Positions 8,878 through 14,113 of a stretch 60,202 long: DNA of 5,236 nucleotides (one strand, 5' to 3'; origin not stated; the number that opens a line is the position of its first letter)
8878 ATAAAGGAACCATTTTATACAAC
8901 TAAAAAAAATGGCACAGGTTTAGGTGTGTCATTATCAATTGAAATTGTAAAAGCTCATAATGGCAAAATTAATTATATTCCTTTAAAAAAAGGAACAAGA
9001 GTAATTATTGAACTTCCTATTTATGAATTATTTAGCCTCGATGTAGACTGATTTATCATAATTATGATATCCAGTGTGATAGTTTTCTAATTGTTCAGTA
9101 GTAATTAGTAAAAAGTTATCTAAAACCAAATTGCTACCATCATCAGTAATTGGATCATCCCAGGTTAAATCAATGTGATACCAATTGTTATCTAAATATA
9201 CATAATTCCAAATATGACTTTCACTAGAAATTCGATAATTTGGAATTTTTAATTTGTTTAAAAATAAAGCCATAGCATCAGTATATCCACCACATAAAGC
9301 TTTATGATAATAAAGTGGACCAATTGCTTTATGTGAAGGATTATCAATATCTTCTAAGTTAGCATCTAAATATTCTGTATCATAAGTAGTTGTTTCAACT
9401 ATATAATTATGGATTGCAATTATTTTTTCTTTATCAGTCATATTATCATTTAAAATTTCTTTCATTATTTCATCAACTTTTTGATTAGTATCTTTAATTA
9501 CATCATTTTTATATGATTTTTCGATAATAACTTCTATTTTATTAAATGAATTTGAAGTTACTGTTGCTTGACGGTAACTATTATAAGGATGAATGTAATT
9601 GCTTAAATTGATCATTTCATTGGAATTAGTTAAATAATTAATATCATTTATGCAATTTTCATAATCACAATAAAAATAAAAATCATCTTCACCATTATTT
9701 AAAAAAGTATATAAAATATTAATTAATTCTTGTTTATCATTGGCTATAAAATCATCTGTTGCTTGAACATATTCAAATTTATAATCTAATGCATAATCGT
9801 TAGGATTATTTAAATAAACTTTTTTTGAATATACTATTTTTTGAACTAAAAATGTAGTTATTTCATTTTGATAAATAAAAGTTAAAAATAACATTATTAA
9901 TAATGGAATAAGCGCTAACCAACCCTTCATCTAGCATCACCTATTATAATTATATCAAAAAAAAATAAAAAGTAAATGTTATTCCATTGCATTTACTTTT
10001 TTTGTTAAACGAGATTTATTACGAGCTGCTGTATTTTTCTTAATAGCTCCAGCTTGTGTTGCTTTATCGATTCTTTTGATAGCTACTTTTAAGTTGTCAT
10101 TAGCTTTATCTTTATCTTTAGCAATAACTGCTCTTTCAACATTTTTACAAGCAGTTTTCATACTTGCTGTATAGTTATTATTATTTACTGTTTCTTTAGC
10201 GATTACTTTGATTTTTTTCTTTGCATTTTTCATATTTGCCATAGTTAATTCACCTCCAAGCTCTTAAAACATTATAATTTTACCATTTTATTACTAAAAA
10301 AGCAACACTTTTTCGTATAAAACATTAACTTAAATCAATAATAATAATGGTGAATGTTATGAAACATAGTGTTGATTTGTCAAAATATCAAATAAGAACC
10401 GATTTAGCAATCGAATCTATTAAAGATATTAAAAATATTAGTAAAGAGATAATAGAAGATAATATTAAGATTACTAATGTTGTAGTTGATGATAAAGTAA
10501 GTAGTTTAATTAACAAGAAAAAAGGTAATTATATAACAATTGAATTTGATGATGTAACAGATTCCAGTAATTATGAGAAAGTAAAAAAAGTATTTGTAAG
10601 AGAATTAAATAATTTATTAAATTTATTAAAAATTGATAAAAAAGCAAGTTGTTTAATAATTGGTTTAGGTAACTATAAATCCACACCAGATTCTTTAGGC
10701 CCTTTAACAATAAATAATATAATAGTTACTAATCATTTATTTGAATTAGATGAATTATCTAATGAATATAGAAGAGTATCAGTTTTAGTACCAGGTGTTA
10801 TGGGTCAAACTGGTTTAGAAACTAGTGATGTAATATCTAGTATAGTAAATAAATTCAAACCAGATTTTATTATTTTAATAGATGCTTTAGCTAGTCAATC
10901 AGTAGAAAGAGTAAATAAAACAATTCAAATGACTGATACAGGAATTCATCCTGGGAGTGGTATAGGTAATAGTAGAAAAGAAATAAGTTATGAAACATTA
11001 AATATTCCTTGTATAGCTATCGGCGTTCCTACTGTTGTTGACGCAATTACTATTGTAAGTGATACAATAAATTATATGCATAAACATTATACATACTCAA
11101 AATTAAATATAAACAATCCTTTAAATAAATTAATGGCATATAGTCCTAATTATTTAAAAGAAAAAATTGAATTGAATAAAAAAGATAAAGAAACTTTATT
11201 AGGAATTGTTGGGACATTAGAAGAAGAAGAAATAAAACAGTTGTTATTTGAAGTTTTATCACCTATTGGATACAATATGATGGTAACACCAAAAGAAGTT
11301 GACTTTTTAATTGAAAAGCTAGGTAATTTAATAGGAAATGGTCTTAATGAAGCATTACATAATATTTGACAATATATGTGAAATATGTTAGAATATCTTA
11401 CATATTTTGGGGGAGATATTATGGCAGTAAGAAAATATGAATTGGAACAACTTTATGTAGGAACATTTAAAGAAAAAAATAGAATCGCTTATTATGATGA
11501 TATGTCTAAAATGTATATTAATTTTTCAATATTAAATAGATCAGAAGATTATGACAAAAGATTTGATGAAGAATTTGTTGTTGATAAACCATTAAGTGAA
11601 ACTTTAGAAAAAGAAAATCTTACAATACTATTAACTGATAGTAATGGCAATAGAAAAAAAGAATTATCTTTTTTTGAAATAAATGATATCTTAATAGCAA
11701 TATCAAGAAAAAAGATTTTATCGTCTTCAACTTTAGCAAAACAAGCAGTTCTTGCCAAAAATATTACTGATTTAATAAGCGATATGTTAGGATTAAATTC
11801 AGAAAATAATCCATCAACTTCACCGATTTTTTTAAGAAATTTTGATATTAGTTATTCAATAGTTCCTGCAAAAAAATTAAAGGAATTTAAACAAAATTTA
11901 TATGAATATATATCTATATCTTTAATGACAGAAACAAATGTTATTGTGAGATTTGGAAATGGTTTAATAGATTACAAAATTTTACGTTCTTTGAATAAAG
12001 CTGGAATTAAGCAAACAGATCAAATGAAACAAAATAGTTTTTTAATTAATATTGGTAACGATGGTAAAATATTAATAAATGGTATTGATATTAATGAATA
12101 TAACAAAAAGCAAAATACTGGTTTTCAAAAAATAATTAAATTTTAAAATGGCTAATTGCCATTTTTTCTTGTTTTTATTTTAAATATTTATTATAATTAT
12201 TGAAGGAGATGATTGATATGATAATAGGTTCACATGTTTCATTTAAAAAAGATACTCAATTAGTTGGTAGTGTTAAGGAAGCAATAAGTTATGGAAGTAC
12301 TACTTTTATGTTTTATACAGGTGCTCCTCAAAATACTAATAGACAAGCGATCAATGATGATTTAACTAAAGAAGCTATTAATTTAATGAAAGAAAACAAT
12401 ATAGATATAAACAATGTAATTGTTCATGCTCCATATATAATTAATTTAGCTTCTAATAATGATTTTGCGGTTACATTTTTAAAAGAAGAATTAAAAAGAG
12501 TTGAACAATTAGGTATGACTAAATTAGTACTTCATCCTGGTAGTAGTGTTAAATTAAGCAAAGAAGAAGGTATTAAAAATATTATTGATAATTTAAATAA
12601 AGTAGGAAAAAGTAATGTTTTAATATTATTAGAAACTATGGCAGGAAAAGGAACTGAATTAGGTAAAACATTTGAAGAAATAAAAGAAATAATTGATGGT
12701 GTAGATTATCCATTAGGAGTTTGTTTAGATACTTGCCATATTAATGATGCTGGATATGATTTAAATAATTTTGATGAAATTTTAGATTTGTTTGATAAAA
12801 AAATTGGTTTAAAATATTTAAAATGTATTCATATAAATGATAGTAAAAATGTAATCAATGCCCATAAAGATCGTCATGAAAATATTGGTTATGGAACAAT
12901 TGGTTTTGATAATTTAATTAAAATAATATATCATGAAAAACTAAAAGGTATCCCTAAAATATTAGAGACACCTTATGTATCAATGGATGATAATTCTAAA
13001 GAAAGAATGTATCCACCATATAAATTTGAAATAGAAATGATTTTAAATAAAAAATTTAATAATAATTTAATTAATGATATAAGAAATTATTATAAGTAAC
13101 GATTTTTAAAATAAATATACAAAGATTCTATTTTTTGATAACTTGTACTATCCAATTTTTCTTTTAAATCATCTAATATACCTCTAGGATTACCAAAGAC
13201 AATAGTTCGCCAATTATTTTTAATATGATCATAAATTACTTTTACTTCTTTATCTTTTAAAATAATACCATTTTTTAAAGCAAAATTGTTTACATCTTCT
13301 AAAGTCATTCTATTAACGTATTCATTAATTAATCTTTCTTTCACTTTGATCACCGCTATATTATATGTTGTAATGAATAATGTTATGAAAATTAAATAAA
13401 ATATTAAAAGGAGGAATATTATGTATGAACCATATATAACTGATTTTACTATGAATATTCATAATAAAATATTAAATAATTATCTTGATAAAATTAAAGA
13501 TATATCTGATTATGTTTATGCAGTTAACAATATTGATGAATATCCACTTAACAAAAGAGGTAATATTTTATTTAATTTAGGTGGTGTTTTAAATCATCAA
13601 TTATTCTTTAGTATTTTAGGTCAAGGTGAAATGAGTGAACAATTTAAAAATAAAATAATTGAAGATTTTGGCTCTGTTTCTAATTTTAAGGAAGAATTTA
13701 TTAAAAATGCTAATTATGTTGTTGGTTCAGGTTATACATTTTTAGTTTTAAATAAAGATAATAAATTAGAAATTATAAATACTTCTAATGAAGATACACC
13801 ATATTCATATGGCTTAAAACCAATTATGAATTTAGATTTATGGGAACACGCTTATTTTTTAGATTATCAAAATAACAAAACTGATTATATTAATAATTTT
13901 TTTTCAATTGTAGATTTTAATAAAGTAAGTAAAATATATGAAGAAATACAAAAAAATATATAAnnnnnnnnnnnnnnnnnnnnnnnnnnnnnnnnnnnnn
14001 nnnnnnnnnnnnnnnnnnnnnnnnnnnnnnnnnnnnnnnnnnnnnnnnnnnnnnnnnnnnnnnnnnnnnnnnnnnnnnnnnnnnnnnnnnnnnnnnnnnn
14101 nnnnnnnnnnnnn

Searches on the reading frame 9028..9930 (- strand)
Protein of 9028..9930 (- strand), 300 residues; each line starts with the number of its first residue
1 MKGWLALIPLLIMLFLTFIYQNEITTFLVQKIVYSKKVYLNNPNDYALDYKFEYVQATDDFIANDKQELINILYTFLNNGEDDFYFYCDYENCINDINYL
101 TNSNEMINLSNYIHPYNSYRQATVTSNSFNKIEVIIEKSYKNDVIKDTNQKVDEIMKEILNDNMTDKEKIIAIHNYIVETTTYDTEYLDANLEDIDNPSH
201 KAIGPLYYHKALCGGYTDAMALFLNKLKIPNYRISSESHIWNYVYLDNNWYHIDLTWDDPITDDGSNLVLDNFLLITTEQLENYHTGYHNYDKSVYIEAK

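Call 53: search_protein_families(library=pfam, proteins=[window:9028-9930:-], max_evalue=0.0001)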
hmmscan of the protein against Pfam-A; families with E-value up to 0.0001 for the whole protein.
window:9028-9930:- (300 aa): 1 family
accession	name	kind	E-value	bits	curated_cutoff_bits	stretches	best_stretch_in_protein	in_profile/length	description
PF01841.26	Transglut_core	-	1.5e-06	28.9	23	1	156-254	4-107/108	Transglutaminase-like superfamily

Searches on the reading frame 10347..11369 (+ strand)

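Call 53: search_protein_families(library=pfam, proteins=[window:10347-11369:+], max_evalue=0.0001)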
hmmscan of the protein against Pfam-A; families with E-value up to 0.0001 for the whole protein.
window:10347-11369:+ (340 aa): 2 families
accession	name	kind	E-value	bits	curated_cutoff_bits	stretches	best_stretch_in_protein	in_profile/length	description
PF03418.19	Peptidase_A25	-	1.7e-117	392.8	27.8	1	25-339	18-342/353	Germination protease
PF06866.16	DUF1256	-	3.3e-08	33.6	27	0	161-209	76-122/164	Protein of unknown function (DUF1256)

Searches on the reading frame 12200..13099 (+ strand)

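Call 53: search_protein_families(library=pfam, proteins=[window:12200-13099:+], max_evalue=0.0001)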
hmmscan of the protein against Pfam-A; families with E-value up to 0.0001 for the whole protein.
window:12200-13099:+ (299 aa): 1 family
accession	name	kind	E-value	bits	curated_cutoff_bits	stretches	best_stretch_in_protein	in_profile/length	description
PF01261.30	AP_endonuc_2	-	3.6e-51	174.7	31.1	1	26-261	2-233/249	Xylose isomerase-like TIM barrel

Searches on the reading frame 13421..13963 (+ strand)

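Call 20: search_protein_families(library=pfam, proteins=[window:13421-13963:+], max_evalue=0.01)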
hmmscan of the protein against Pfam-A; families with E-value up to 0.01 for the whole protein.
window:13421-13963:+ (180 aa): 2 families
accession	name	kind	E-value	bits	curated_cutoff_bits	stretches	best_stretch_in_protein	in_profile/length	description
PF02777.23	Sod_Fe_C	-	8.3e-34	116.1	20.9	1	73-171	3-101/102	Iron/manganese superoxide dismutases, C-terminal domain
PF00081.27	Sod_Fe_N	-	2.9e-06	28.1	27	1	3-66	15-81/82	Iron/manganese superoxide dismutases, alpha-hairpin domain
